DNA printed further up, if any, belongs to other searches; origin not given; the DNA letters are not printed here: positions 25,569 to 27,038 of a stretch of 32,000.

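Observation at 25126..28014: Candidate non-canonical kynurenine-type pathway: Lrp/AsnC regulator divergent from an IDO/PrnB-like haem protein + kynureninase-like enzyme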

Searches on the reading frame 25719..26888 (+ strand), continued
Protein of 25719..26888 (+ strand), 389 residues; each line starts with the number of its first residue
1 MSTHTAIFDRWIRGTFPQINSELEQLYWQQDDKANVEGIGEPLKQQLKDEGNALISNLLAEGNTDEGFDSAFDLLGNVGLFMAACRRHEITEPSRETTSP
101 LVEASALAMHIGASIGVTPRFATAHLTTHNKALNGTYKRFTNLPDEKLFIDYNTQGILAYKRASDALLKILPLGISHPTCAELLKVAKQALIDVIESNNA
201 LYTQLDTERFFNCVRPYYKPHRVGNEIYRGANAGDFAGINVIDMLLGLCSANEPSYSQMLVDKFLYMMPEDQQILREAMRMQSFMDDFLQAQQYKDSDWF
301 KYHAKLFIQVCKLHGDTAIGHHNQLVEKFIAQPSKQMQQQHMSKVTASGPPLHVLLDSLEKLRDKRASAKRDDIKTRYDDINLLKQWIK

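Call 36: search_solved_structures(query=A3, max_evalue=10, show_alignments=4)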
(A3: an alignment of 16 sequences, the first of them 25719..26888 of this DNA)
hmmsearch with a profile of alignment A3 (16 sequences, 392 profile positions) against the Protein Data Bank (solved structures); distinct sequences matched with E-value up to 10: 30.
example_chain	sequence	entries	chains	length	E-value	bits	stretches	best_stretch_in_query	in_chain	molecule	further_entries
2nwb_A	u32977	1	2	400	5.3e-175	585.2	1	4-390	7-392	Conserved domain protein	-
1zee_A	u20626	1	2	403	5.3e-175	585.2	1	4-390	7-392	hypothetical protein SO4414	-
2v7i_A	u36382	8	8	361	1.6e-24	89.7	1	73-322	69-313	PRNB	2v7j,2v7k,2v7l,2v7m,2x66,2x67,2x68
9dfg_A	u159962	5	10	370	2.8e-19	72.5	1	67-326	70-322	PrnB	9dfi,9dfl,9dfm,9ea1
4u74_A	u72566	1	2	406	2.3e-09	39.9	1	182-364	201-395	Indoleamine 2,3-dioxygenase 1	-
4u72_A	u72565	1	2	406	1.2e-08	37.5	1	182-364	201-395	Indoleamine 2,3-dioxygenase 1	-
7e0o_A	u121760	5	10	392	1.2e-08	37.5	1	182-364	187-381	Indoleamine 2,3-dioxygenase 1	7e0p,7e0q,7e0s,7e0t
6f0a_A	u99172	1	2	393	1.2e-08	37.5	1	182-364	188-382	Indoleamine 2,3-dioxygenase 1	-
5whr_A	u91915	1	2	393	1.2e-08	37.5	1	182-364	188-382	Indoleamine 2,3-dioxygenase 1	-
6azw_A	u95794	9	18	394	1.2e-08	37.4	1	182-364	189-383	Indoleamine 2,3-dioxygenase 1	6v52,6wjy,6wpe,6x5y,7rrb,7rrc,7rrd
6pu7_A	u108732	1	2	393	1.2e-08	37.4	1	182-364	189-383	Indoleamine 2,3-dioxygenase 1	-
6e40_A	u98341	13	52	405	1.3e-08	37.4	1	182-364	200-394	Indoleamine 2,3-dioxygenase 1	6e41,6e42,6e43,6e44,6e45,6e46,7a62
6azu_A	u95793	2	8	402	1.3e-08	37.4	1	182-364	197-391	Indoleamine 2,3-dioxygenase 1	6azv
5ek2_A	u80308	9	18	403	1.3e-08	37.3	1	182-364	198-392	Indoleamine 2,3-dioxygenase 1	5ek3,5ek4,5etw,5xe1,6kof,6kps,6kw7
2d0t_A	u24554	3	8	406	1.4e-08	37.3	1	182-364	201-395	Indoleamine 2,3-dioxygenase | Indoleamine 2,3-dioxygenase 1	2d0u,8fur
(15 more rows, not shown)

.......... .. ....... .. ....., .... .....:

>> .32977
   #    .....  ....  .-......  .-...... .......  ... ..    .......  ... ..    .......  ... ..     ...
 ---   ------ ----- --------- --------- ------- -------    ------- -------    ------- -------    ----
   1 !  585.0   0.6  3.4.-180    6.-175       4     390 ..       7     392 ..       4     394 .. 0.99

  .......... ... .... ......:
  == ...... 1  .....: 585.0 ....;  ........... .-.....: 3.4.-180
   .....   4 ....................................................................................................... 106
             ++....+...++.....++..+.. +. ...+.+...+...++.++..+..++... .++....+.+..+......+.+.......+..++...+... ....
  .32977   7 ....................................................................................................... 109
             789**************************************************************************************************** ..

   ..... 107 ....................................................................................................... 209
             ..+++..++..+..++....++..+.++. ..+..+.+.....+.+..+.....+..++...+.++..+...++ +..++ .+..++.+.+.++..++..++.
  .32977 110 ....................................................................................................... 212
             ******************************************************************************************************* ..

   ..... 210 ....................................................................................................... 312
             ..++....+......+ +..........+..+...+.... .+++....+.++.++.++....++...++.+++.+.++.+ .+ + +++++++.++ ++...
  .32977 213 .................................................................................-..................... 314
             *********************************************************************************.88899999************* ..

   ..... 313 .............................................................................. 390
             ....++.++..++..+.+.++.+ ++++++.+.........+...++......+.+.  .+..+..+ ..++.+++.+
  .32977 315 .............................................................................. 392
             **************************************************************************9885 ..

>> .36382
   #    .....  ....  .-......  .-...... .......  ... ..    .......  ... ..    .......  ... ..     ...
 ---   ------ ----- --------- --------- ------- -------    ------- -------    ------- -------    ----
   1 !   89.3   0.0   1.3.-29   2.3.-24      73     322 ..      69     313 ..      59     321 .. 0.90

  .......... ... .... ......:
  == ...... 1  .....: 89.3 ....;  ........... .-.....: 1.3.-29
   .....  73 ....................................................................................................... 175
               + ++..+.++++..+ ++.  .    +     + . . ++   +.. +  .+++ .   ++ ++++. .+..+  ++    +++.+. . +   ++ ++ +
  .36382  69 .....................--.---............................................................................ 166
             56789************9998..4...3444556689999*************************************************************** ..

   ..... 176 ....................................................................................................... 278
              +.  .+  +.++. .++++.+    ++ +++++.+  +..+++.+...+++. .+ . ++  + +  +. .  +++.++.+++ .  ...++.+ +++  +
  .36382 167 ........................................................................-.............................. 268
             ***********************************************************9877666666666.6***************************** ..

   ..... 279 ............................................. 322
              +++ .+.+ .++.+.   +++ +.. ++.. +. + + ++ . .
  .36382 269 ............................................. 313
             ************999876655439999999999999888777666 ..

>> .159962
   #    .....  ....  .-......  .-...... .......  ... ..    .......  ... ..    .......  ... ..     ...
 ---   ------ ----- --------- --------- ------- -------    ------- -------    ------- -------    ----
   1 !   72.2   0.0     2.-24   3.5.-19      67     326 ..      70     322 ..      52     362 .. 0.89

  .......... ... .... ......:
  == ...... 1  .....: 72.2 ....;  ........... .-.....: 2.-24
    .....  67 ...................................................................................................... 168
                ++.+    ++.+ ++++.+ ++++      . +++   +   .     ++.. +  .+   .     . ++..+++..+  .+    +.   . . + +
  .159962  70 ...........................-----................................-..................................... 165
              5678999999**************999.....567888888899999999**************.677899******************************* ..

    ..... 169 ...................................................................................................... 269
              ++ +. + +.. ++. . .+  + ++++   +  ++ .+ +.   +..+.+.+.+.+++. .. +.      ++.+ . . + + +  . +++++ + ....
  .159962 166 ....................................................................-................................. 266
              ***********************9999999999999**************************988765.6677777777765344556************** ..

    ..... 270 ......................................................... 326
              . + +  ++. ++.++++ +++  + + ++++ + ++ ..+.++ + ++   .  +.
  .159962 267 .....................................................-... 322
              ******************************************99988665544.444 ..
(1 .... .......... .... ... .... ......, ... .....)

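Call 44: search_solved_structures(query=A3, max_evalue=1e-8, show_alignments=5)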
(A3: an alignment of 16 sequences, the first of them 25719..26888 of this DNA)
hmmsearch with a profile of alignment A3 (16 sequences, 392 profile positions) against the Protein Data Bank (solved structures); distinct sequences matched with E-value up to 1e-8: 5.
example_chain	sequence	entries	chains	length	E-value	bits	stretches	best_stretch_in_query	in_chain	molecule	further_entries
2nwb_A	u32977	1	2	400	5.3e-175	585.2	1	4-390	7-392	Conserved domain protein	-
1zee_A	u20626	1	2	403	5.3e-175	585.2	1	4-390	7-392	hypothetical protein SO4414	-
2v7i_A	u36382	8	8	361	1.6e-24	89.7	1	73-322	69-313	PRNB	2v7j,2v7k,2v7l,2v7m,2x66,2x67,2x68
9dfg_A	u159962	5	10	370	2.8e-19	72.5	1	67-326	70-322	PrnB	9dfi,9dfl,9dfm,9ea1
4u74_A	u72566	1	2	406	2.3e-09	39.9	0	182-364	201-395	Indoleamine 2,3-dioxygenase 1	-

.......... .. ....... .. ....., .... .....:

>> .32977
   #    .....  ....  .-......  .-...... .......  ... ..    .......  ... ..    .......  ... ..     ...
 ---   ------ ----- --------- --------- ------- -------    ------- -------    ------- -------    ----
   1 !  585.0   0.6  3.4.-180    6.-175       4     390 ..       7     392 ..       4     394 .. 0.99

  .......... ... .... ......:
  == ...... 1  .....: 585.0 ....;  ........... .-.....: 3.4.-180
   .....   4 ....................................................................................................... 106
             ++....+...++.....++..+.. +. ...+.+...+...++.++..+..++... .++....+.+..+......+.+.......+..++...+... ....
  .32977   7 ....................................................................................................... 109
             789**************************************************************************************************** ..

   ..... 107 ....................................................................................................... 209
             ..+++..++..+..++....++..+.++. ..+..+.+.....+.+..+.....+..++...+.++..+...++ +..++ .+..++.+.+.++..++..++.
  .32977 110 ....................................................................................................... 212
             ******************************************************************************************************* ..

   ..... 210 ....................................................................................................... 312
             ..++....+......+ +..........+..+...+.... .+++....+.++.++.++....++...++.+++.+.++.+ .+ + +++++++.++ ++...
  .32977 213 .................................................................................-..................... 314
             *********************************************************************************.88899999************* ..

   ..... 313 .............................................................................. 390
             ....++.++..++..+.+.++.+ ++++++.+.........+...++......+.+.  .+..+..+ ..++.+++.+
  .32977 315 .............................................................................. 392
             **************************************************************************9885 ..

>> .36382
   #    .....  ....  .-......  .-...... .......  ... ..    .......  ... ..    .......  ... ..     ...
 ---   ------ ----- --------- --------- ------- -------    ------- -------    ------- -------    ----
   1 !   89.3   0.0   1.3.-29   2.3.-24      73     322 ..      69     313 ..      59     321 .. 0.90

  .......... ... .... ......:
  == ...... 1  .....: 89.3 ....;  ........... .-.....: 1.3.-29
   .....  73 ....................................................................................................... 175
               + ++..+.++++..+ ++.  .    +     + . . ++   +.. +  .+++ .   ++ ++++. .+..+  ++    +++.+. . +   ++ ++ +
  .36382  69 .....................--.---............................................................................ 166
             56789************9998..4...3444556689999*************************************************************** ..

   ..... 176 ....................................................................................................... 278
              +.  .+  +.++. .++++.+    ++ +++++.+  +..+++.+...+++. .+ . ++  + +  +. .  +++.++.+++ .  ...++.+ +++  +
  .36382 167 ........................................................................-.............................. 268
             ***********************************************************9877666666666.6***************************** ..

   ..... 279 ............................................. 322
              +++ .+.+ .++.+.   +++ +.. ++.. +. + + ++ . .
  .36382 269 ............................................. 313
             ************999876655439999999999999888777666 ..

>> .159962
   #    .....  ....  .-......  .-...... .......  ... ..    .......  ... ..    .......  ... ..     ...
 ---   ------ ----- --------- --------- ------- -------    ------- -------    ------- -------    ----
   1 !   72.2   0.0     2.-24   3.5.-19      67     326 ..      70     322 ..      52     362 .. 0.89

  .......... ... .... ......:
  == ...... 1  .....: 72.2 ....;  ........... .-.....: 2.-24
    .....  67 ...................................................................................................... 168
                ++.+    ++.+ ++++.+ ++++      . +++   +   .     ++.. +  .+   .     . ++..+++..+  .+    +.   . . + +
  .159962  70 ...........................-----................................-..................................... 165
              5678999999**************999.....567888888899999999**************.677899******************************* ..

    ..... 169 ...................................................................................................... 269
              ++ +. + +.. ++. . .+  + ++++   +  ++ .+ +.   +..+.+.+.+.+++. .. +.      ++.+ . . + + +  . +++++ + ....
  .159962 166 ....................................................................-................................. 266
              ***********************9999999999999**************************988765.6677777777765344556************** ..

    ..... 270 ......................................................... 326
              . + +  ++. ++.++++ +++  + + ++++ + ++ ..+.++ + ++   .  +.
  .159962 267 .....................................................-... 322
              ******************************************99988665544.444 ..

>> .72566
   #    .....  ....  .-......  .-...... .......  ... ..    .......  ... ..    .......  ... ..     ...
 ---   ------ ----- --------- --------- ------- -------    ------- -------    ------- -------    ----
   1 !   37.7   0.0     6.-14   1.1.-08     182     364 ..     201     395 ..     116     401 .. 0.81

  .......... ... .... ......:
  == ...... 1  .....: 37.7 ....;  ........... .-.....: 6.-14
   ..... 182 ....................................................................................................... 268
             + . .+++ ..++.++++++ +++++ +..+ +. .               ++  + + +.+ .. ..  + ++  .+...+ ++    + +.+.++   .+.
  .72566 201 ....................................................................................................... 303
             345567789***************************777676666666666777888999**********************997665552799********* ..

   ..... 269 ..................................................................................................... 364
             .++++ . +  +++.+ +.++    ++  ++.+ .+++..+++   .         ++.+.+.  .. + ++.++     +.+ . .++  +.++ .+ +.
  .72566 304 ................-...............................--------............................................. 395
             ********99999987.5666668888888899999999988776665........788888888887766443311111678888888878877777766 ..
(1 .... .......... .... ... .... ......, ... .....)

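Call 48: find_encoding_contigs(protein=P0241, flank=6000, max_places=4)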
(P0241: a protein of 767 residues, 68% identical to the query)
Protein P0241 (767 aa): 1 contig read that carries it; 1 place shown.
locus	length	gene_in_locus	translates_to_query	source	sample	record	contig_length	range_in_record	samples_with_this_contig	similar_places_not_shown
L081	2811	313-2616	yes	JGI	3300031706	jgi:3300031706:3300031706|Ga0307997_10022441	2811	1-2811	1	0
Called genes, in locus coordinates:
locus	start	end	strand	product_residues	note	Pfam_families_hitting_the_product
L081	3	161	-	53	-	?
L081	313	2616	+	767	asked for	PF08933:PrnB, PF00266:Aminotran_5, PF22580:KYNU_C (weak)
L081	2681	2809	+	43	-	?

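Call 49: find_encoding_contigs(protein=P0243, flank=6000, max_places=3)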
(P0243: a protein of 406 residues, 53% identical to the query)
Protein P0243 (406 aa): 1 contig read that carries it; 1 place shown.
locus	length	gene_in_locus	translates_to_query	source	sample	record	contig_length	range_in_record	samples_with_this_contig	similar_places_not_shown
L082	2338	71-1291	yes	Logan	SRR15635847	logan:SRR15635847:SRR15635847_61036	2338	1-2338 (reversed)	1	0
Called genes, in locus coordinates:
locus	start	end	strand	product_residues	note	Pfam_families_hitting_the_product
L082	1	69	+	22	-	?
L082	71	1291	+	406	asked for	PF08933:PrnB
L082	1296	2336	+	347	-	?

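Call 50: find_encoding_contigs(protein=P0245, flank=6000, max_places=3)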
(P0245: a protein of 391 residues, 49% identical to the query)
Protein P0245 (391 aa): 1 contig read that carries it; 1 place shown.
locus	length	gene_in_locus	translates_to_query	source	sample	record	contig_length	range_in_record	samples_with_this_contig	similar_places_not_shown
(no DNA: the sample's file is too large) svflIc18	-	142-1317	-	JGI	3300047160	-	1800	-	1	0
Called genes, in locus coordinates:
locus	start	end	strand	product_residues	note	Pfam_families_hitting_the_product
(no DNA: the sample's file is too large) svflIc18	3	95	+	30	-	?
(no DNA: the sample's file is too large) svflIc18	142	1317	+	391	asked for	PF08933:PrnB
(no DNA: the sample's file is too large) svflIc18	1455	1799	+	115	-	?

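Call 51: find_encoding_contigs(protein=P0247, flank=6000, max_places=3)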
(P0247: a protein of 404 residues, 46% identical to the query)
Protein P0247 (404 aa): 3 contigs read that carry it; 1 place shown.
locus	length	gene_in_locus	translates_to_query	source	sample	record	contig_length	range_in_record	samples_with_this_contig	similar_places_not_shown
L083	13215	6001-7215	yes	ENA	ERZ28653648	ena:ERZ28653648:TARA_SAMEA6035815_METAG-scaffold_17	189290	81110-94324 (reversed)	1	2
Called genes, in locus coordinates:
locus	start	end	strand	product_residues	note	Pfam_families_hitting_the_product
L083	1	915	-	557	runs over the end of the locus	PF01235:Na_Ala_symp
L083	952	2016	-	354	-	PF00535:Glycos_transf_2, PF10111:Glyco_tranf_2_2 (weak)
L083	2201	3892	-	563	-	PF02366:PMT, PF13231:PMT_2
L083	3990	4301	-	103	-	PF22278:DUF6958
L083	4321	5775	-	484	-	-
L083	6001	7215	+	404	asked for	PF08933:PrnB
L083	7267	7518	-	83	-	-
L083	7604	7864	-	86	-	-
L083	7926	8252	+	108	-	-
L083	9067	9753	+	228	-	PF13560:HTH_31 (faint), PF01381:HTH_3, PF08299:Bac_DnaA_C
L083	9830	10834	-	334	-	PF00753:Lactamase_B, PF12706:Lactamase_B_2 (weak)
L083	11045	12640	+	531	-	PF00753:Lactamase_B, PF17778:WHD_BLACT (weak)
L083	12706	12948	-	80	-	PF00830:Ribosomal_L28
